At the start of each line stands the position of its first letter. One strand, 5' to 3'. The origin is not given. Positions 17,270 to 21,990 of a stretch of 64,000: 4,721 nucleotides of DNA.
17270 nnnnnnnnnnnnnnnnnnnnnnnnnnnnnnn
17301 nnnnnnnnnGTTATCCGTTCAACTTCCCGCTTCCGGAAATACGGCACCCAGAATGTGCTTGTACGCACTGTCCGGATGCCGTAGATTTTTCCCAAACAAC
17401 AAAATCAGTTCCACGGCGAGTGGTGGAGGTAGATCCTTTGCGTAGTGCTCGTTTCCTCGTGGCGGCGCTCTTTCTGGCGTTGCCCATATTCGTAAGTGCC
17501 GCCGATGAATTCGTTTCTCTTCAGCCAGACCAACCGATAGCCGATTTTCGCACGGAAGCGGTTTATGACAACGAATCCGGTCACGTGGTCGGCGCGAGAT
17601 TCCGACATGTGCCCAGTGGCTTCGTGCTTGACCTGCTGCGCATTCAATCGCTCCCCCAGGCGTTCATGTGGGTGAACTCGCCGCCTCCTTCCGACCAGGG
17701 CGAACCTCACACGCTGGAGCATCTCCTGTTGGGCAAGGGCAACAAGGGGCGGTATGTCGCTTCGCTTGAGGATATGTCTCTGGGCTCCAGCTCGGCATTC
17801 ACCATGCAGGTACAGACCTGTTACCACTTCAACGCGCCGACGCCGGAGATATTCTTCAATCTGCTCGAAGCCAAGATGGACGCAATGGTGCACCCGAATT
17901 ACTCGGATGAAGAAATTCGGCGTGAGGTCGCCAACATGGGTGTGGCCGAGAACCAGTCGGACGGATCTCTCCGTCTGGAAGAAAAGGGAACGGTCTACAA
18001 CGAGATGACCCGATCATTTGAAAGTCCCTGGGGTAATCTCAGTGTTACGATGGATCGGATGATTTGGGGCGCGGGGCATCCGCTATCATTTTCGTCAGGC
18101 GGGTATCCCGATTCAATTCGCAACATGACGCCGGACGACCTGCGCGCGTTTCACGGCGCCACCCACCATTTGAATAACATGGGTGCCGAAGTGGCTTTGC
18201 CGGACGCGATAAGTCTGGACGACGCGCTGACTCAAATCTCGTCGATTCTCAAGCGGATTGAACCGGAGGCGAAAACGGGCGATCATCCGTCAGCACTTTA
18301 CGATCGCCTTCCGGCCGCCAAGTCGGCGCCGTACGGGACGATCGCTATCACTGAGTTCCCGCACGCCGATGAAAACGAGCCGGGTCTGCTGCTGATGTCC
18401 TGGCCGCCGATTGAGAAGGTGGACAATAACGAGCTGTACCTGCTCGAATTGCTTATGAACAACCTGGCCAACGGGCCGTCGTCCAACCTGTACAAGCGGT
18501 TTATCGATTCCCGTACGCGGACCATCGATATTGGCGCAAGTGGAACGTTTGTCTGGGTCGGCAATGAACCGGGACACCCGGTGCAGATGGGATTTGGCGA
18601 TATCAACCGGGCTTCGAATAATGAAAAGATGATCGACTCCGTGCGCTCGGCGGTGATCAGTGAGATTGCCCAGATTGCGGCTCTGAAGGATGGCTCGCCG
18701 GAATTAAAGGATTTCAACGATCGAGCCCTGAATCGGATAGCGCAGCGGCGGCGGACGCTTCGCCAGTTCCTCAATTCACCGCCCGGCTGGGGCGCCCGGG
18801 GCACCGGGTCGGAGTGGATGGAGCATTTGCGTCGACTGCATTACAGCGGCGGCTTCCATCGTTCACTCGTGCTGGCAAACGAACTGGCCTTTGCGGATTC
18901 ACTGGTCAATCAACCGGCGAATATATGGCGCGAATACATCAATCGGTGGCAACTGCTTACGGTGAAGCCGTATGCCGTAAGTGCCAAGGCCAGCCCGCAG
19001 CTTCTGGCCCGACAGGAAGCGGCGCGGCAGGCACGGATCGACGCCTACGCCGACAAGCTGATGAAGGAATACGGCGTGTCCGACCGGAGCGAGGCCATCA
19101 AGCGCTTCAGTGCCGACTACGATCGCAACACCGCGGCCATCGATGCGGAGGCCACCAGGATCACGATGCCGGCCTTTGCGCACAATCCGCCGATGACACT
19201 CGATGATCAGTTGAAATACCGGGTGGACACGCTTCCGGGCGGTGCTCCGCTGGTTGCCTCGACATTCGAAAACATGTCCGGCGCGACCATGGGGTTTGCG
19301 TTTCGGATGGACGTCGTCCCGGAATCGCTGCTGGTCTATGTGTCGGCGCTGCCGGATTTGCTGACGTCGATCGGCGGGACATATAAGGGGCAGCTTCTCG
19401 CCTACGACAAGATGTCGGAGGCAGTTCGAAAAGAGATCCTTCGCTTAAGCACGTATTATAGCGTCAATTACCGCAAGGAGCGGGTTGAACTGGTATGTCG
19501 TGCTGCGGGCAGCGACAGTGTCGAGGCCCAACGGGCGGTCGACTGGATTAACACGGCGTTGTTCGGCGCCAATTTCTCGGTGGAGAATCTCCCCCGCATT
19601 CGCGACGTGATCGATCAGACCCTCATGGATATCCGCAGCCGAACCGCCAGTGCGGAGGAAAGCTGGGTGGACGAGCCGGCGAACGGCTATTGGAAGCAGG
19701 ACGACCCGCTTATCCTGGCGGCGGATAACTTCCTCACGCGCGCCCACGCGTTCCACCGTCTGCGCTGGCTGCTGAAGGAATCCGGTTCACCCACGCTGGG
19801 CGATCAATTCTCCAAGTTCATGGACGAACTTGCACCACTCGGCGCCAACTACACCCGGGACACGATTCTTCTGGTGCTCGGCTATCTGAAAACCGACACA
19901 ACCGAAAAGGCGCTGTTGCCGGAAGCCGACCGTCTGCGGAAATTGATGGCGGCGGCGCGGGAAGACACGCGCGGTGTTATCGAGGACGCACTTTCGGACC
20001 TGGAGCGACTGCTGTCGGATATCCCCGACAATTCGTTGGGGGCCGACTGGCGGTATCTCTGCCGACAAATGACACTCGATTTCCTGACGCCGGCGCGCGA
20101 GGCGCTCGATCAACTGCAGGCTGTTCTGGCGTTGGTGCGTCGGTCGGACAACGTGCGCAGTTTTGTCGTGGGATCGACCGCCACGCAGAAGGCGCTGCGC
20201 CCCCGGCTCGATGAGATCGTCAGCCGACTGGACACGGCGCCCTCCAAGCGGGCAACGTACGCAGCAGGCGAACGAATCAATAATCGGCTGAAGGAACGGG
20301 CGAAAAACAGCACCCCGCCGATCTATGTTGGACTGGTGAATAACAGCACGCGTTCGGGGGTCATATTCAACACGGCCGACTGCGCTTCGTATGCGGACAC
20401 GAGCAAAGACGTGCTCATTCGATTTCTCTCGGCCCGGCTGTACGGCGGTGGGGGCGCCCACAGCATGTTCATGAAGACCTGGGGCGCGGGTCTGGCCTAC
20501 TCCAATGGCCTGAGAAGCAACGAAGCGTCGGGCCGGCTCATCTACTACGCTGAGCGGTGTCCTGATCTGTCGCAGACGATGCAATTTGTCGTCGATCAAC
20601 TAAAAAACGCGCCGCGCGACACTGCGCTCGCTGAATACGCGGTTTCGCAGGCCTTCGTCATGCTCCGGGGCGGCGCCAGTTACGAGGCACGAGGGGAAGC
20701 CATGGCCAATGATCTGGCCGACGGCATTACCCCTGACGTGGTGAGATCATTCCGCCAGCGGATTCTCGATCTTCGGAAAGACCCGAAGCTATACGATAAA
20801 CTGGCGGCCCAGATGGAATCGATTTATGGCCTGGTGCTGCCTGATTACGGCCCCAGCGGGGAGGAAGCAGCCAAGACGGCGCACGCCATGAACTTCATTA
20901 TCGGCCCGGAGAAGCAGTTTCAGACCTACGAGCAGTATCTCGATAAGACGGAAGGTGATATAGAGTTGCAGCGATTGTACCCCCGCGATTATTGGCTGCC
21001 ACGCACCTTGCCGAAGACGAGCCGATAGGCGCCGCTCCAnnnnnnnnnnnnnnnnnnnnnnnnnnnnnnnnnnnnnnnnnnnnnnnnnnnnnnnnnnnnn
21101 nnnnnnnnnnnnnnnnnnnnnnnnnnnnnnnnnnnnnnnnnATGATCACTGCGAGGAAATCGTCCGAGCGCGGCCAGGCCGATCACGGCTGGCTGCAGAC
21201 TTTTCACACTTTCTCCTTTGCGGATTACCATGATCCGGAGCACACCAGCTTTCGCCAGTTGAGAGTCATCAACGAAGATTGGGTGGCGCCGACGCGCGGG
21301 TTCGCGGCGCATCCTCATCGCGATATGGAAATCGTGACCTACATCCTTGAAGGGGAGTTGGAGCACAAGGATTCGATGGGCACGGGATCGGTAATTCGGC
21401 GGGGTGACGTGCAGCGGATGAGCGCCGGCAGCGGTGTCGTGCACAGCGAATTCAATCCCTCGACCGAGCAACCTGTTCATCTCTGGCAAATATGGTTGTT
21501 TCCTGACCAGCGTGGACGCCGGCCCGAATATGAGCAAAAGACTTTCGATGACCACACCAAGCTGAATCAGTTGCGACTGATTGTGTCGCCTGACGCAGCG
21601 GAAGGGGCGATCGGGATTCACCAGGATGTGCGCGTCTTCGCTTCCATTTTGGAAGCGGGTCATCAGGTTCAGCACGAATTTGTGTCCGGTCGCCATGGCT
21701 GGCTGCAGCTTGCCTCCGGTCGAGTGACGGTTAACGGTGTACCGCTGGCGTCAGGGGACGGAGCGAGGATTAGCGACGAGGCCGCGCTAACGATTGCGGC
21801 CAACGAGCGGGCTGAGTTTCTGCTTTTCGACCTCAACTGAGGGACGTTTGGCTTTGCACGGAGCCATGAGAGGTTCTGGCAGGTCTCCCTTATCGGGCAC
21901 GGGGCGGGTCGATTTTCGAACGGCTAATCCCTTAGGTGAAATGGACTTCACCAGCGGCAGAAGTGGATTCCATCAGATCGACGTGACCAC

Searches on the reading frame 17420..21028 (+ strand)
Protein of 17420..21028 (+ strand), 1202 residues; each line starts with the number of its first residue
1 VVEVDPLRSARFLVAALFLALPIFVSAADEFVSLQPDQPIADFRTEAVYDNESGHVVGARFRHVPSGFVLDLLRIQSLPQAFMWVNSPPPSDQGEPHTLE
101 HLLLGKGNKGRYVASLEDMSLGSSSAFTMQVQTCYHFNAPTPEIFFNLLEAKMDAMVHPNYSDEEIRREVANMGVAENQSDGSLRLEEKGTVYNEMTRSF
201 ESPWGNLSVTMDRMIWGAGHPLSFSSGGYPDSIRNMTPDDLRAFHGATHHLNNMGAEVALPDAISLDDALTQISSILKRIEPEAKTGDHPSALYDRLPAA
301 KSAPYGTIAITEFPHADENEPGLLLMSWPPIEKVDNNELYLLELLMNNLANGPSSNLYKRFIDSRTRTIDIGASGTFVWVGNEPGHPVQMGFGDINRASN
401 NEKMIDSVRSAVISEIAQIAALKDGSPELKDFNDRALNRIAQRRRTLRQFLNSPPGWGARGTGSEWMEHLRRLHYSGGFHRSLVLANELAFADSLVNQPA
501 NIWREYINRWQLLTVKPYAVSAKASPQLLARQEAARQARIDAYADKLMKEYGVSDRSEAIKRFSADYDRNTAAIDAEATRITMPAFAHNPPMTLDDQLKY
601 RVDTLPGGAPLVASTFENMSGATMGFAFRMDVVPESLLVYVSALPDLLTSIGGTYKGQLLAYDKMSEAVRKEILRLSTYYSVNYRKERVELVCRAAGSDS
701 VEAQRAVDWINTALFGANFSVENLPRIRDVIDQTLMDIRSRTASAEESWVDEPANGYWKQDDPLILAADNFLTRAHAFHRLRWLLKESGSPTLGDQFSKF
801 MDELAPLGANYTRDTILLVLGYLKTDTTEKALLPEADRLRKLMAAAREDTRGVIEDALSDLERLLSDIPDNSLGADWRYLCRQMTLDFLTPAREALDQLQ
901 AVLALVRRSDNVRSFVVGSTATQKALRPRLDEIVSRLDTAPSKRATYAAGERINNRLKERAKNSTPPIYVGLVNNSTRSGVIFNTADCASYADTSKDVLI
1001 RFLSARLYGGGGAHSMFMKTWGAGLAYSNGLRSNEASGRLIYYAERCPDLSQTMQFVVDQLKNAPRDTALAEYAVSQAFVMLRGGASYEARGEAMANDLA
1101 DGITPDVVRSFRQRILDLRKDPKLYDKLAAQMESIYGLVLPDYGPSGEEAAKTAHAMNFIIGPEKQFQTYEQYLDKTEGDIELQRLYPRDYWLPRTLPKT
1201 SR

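Call 5: search_protein_families(library=pfam, proteins=[window:17420-21028:+], max_evalue=0.1)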
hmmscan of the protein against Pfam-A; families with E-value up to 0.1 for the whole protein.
window:17420-21028:+ (1202 aa): 2 families
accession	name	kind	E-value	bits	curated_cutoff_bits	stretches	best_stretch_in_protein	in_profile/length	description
PF05193.26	Peptidase_M16_C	-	0.002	18.5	23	1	235-364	1-119/181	Peptidase M16 inactive domain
PF00675.25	Peptidase_M16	-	0.017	15.4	22.3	1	92-178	30-119/149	Insulinase (Peptidase family M16)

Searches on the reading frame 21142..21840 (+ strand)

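Call 5: search_protein_families(library=pfam, proteins=[window:21142-21840:+], max_evalue=0.1)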
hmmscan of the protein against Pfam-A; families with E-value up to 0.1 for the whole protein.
window:21142-21840:+ (232 aa): 4 families
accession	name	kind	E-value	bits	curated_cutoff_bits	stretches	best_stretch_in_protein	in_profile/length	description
PF02678.22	Pirin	-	2e-36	124.7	26.1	1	7-119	5-108/108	Pirin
PF17954.7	Pirin_C_2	-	7.3e-29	100.2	22.9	1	146-231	1-86/86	Quercetinase C-terminal cupin domain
PF07883.17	Cupin_2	-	6.8e-05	22.9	27.2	1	49-114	6-66/70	Cupin domain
PF05726.19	Pirin_C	-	0.077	13.8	27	0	170-229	6-67/103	Pirin C-terminal cupin domain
